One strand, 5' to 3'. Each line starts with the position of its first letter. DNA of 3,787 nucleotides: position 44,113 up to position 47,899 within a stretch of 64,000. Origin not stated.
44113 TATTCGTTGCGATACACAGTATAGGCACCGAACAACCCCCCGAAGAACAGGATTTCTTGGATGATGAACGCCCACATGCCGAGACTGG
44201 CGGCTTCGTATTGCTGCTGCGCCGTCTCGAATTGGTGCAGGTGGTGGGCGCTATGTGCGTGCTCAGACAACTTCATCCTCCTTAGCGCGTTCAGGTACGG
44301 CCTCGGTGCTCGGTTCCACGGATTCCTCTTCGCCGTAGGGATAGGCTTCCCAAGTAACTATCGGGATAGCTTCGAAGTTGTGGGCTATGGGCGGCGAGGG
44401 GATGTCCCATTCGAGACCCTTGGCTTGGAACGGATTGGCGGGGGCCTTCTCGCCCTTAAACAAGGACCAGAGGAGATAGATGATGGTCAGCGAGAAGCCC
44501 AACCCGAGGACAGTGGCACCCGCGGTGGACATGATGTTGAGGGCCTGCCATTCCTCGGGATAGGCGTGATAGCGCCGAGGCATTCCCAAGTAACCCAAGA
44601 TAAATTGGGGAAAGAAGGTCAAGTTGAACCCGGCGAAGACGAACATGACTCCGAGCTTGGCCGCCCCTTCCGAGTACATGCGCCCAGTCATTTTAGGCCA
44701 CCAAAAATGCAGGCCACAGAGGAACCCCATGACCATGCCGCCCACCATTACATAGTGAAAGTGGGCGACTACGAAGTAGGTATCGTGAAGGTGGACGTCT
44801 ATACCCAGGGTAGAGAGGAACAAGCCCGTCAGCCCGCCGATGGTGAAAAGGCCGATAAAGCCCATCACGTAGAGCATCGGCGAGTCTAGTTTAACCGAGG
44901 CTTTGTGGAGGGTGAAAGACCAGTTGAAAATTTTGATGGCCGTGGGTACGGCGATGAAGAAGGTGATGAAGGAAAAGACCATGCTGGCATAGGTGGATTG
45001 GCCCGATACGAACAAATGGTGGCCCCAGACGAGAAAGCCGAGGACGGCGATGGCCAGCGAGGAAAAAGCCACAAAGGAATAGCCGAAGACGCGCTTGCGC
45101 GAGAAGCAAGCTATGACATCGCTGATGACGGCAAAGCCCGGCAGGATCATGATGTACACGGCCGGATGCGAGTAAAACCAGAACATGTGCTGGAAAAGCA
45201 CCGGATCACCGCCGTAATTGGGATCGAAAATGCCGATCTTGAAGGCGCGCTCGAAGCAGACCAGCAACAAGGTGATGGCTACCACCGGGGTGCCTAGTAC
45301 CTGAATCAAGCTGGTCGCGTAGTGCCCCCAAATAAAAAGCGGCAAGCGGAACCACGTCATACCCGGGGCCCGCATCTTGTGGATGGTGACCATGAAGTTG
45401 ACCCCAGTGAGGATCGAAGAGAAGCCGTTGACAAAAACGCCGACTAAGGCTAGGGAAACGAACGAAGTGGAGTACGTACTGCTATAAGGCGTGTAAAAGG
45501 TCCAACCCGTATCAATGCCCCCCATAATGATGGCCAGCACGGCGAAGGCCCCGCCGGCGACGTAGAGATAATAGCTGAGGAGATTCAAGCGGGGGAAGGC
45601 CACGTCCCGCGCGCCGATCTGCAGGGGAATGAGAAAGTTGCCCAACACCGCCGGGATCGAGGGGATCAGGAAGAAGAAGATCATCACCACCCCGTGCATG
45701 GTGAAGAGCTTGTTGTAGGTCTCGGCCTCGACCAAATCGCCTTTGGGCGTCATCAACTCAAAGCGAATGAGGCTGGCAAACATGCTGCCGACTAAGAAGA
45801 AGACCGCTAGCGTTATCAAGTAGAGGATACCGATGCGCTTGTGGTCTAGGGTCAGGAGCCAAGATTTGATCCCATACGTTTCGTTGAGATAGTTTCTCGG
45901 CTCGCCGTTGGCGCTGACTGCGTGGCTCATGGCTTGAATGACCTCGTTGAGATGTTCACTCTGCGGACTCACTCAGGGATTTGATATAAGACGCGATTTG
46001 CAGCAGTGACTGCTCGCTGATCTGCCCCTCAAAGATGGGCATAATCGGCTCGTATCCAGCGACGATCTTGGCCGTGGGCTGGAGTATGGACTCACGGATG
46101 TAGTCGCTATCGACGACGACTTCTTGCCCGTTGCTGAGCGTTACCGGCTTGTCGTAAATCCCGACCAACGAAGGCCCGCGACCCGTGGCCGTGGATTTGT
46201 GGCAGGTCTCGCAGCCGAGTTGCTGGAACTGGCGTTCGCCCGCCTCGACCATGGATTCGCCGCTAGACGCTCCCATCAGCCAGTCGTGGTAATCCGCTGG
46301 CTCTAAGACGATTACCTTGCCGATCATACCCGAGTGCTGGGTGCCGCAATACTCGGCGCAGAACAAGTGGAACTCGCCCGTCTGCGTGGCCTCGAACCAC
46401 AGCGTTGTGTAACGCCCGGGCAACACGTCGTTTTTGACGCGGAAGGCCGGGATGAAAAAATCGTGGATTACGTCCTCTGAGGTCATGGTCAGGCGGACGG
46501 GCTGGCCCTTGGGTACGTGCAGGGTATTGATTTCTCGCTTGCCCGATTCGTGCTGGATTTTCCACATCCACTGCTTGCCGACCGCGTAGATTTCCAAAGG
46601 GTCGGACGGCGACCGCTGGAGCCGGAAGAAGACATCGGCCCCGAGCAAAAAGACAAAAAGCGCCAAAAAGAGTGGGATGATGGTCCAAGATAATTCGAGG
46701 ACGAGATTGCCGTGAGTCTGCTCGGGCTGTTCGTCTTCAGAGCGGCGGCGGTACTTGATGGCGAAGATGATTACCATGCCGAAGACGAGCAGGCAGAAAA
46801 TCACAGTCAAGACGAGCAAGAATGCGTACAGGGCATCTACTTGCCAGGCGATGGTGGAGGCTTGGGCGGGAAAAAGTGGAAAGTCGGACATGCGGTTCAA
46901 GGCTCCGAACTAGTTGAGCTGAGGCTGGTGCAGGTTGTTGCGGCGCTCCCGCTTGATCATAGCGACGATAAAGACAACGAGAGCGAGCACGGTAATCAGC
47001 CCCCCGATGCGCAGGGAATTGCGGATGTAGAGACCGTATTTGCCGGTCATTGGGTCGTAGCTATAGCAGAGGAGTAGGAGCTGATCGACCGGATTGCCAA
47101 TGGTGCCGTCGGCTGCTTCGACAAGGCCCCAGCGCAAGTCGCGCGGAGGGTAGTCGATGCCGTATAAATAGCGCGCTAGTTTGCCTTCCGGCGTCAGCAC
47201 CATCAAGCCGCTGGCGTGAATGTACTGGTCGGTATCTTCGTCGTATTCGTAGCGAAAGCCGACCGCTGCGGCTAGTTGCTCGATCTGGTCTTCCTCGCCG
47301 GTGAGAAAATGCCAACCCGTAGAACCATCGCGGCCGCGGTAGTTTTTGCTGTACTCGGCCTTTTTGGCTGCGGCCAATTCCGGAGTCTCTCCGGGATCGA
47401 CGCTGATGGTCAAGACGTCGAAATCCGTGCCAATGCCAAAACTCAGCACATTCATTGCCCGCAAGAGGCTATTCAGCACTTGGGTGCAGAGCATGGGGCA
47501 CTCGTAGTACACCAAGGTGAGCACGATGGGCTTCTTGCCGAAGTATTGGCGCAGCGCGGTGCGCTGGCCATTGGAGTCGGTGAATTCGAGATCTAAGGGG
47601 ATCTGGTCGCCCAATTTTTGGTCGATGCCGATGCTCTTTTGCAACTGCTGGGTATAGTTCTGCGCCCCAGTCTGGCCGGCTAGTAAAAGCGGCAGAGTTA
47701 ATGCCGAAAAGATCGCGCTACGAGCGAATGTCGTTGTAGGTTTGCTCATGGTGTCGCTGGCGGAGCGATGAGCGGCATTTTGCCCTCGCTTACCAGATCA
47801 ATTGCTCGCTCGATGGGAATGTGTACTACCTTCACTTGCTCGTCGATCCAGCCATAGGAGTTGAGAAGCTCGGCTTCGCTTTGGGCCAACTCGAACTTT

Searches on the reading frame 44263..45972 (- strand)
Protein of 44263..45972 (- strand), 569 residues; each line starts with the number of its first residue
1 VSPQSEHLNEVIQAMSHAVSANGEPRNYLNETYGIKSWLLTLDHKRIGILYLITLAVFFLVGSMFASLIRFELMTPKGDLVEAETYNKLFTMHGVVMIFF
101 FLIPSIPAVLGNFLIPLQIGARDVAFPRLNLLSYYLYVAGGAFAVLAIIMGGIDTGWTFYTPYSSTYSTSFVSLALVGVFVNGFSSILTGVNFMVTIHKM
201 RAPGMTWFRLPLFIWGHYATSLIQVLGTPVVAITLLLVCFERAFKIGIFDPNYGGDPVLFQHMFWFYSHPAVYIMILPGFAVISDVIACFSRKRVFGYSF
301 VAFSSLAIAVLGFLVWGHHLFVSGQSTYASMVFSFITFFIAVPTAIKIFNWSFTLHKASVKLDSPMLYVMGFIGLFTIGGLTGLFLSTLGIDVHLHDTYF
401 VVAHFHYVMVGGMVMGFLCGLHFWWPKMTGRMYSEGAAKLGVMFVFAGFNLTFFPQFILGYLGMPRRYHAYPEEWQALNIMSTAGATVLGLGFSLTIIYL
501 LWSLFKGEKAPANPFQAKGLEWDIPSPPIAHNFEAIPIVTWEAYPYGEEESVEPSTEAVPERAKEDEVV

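Call 51: search_protein_families(library=pfam, proteins=[window:44263-45972:-], max_evalue=0.00001)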
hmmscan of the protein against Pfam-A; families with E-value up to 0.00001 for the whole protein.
window:44263-45972:- (569 aa): 1 family
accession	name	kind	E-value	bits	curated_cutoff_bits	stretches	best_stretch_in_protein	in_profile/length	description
PF00115.25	COX1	-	3.2e-149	497.9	34.8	1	46-488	1-436/436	Cytochrome C and Quinol oxidase polypeptide I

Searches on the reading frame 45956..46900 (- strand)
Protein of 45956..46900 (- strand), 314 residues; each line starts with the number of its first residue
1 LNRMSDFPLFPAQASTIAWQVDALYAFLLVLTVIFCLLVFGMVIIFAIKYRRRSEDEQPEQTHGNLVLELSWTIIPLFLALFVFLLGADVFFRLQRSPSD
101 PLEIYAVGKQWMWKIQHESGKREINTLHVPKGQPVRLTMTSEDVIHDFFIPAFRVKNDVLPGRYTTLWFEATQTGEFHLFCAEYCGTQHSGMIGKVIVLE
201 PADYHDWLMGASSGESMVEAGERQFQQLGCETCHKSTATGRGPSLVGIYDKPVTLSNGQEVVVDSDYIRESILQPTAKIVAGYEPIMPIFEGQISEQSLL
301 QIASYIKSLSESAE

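Call 51: search_protein_families(library=pfam, proteins=[window:45956-46900:-], max_evalue=0.00001)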
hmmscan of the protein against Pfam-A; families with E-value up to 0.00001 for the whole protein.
window:45956-46900:- (314 aa): 3 families
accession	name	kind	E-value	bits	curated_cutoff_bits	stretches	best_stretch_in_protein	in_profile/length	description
PF00116.26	COX2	-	3.3e-18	66.2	22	1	125-192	46-113/120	Cytochrome C oxidase subunit II, periplasmic domain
PF02790.20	COX2_TM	-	3.3e-09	37.2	22.8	1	10-83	8-81/88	Cytochrome C oxidase subunit II, transmembrane domain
PF13473.12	Cupredoxin_1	-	5.8e-08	33.2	27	1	113-198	23-104/104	Cupredoxin-like domain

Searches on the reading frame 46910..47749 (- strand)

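Call 51: search_protein_families(library=pfam, proteins=[window:46910-47749:-], max_evalue=0.00001)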
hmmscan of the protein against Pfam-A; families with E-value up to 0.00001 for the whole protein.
window:46910-47749:- (279 aa): 1 family
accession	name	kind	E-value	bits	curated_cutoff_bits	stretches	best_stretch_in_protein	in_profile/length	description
PF02630.20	SCO1-SenC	-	1.3e-11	45.1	22.8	1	55-190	5-133/134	SCO1/SenC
